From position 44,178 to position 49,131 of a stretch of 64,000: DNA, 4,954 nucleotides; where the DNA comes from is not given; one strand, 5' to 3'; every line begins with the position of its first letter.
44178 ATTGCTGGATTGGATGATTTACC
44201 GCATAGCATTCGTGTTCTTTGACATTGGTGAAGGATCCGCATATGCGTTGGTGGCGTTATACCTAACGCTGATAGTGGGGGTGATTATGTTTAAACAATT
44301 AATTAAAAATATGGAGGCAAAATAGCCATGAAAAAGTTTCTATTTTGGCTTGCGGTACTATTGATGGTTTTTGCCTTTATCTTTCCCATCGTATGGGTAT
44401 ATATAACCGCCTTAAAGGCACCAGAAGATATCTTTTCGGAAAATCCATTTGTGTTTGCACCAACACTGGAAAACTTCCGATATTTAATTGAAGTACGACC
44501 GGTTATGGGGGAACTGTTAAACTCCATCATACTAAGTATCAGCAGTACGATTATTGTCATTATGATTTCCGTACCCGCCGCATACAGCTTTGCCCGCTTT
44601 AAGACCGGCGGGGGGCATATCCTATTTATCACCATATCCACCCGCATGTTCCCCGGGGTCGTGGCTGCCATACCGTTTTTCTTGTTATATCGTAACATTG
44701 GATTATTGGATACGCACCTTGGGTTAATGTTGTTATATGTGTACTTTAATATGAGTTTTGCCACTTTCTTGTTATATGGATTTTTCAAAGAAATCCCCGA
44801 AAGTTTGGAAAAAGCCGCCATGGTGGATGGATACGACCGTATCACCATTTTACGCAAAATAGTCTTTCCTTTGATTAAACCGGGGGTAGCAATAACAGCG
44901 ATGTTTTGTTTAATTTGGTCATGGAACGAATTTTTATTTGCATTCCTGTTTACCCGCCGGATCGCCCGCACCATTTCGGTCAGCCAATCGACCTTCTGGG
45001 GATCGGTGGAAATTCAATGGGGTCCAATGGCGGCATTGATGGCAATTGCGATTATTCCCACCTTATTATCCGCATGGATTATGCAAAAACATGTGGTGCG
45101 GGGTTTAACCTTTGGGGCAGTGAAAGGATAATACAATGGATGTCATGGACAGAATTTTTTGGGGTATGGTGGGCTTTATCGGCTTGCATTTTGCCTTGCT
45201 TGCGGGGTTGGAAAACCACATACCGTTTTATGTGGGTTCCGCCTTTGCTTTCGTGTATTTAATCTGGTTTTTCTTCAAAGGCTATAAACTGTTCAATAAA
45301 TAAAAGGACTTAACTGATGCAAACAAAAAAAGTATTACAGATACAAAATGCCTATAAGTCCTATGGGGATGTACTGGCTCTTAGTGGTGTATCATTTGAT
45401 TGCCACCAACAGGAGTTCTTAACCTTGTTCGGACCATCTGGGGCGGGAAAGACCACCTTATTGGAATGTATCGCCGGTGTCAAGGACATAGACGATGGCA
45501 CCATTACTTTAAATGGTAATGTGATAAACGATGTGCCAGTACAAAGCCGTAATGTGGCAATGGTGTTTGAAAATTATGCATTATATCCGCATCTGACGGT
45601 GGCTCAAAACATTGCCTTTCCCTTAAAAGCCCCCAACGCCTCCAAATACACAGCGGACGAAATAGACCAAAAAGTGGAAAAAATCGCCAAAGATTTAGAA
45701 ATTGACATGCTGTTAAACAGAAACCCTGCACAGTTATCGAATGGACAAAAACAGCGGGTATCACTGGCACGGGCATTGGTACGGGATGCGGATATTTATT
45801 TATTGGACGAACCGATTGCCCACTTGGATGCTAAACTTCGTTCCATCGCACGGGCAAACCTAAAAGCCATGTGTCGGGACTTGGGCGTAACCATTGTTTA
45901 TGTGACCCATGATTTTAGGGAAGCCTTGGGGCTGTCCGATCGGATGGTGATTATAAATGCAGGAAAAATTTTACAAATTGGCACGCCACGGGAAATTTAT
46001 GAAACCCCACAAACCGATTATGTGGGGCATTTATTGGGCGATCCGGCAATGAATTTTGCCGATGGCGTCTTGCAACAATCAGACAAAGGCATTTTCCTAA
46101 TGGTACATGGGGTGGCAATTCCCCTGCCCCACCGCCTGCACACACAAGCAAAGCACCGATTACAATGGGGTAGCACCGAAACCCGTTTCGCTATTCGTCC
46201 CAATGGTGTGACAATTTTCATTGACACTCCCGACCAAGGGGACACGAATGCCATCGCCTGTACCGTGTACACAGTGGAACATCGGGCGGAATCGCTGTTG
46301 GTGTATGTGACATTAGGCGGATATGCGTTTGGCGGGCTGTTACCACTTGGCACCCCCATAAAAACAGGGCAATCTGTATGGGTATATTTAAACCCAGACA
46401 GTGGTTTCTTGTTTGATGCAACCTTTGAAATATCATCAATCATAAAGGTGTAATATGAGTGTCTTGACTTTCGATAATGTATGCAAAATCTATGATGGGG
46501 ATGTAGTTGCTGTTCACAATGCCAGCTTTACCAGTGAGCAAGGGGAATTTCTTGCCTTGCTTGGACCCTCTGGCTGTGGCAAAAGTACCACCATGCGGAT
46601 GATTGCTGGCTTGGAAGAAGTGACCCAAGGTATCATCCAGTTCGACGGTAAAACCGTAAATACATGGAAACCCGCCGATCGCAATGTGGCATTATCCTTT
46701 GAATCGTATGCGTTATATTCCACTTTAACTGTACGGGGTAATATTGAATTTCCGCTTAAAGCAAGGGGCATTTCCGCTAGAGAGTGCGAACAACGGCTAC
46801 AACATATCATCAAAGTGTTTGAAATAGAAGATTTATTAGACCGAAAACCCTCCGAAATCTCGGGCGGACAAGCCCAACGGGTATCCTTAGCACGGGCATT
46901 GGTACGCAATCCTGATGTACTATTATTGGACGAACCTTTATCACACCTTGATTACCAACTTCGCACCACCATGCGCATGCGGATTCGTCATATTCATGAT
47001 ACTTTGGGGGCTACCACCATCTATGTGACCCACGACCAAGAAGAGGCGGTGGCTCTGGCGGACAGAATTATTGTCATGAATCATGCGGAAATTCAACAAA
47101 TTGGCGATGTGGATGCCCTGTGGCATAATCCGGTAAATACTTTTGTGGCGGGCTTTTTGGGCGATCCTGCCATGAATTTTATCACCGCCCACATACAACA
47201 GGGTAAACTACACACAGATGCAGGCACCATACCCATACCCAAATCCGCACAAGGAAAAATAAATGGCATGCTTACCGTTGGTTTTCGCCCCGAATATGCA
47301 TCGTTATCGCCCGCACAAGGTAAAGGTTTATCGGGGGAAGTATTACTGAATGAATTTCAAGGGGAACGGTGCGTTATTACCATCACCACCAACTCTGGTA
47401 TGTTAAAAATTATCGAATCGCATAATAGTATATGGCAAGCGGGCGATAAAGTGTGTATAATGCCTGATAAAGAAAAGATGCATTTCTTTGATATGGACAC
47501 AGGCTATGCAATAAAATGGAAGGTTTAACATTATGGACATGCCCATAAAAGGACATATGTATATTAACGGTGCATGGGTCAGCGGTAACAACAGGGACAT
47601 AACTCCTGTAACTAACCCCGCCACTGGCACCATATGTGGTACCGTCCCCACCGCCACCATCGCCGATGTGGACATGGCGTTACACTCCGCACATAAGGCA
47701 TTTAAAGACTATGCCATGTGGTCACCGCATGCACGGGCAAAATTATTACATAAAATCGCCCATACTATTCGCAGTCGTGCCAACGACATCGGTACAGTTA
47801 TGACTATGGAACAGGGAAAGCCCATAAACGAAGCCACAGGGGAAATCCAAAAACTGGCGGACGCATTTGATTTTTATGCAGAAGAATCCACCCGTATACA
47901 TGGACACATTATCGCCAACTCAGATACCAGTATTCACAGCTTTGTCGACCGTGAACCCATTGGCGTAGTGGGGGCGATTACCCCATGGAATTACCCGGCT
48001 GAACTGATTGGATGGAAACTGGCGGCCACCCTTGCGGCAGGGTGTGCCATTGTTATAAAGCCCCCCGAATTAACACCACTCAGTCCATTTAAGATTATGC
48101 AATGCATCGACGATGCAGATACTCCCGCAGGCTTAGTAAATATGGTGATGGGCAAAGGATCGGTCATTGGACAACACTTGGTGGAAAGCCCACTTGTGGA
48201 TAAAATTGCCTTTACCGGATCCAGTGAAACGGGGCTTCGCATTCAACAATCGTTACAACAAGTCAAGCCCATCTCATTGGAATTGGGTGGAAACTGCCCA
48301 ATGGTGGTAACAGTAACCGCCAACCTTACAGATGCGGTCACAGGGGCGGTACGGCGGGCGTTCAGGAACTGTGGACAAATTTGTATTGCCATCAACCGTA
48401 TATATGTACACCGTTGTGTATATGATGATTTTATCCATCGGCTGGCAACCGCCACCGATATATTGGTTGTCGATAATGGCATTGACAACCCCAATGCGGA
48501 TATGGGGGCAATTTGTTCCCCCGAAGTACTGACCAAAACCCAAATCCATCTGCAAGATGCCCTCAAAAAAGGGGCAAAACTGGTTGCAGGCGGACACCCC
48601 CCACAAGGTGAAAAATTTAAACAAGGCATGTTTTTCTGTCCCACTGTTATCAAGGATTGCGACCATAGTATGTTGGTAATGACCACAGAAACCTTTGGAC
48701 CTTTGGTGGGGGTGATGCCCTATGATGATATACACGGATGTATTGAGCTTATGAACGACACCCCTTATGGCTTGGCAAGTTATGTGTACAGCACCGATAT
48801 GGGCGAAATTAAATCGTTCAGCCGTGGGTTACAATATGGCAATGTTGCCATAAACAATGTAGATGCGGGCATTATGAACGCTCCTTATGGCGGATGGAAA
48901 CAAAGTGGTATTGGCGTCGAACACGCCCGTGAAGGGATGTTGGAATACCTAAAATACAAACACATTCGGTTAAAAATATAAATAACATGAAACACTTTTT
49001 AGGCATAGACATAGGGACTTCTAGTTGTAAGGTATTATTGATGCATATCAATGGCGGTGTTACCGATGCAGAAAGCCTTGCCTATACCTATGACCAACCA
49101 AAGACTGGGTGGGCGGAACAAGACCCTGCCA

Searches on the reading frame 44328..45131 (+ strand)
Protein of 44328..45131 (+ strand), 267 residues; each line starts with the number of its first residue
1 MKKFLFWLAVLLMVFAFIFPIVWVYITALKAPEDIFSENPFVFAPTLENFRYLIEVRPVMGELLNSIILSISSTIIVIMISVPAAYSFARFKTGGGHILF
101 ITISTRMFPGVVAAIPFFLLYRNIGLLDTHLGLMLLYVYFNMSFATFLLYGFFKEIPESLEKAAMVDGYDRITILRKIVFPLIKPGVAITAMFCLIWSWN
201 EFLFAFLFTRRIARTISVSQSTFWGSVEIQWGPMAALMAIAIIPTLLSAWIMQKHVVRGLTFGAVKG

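Call 51: search_protein_families(library=pfam, proteins=[window:44328-45131:+], max_evalue=0.001)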
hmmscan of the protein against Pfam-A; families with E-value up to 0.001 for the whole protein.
window:44328-45131:+ (267 aa): 1 family
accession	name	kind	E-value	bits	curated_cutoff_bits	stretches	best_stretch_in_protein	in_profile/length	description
PF00528.27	BPD_transp_1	-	8.7e-14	52.1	26.4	1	81-260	5-182/184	Binding-protein-dependent transport system inner membrane component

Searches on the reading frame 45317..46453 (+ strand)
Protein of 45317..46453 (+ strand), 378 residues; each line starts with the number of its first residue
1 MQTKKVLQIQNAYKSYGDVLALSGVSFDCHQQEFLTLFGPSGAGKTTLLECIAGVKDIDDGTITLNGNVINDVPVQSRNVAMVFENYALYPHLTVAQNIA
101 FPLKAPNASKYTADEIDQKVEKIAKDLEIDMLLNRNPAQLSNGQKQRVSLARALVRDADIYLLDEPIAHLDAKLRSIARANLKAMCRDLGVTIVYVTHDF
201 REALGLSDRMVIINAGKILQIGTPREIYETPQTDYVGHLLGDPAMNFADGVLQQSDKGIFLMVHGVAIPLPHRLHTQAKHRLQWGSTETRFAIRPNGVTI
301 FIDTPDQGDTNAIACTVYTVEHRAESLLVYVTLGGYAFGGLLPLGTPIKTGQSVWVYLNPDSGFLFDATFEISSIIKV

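Call 51: search_protein_families(library=pfam, proteins=[window:45317-46453:+], max_evalue=0.001)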
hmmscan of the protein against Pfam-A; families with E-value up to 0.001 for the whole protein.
window:45317-46453:+ (378 aa): 5 families
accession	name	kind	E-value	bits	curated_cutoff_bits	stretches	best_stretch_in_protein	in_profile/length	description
PF00005.33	ABC_tran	-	5.8e-34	118.1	25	1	22-168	1-137/137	ABC transporter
PF13304.12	AAA_21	-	6.3e-09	36.7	27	0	36-76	3-36/304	AAA domain, putative AbiEii toxin, Type IV TA system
PF02463.25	SMC_N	-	8.6e-06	25.8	40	1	31-197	23-198/220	RecF/RecN/SMC N terminal domain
PF08402.16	TOBE_2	-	9.4e-05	22.9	21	1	292-366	2-76/76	TOBE domain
PF17912.7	OB_MalK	-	0.0004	21.6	27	0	241-276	1-33/53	MalK OB fold domain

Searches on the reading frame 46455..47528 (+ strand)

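Call 51: search_protein_families(library=pfam, proteins=[window:46455-47528:+], max_evalue=0.001)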
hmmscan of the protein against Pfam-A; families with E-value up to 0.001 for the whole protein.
window:46455-47528:+ (357 aa): 5 families
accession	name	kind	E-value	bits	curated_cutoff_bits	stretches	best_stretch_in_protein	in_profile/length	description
PF00005.33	ABC_tran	-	7.5e-35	121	25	1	21-162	2-136/137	ABC transporter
PF17912.7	OB_MalK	-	4.9e-08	34.2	27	1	236-280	1-51/53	MalK OB fold domain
PF08402.16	TOBE_2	-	9.4e-07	29.3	21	1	276-345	2-76/76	TOBE domain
PF13304.12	AAA_21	-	4.5e-05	24.1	27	0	141-196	244-301/304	AAA domain, putative AbiEii toxin, Type IV TA system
PF13401.12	AAA_22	-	0.00088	20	27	0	29-88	4-64/130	AAA domain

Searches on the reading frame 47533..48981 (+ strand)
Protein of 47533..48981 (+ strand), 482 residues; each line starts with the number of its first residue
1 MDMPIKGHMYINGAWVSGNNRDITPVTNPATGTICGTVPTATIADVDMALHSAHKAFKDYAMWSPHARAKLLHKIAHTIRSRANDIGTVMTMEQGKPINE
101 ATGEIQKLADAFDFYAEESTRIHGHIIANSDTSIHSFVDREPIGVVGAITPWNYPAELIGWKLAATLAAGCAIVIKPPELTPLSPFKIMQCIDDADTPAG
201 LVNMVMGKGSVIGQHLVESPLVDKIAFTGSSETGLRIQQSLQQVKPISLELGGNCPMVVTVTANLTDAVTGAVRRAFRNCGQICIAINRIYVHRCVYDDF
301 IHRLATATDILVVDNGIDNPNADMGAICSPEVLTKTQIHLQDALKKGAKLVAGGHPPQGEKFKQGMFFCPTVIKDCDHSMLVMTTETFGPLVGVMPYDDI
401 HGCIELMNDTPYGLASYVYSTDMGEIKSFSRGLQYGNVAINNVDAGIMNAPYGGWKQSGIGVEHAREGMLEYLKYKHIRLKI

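Call 51: search_protein_families(library=pfam, proteins=[window:47533-48981:+], max_evalue=0.001)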
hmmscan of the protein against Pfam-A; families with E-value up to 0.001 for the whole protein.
window:47533-48981:+ (482 aa): 1 family
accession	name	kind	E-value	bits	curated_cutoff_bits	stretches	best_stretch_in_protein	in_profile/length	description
PF00171.27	Aldedh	-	4e-150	500.8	23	1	15-478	1-461/461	Aldehyde dehydrogenase family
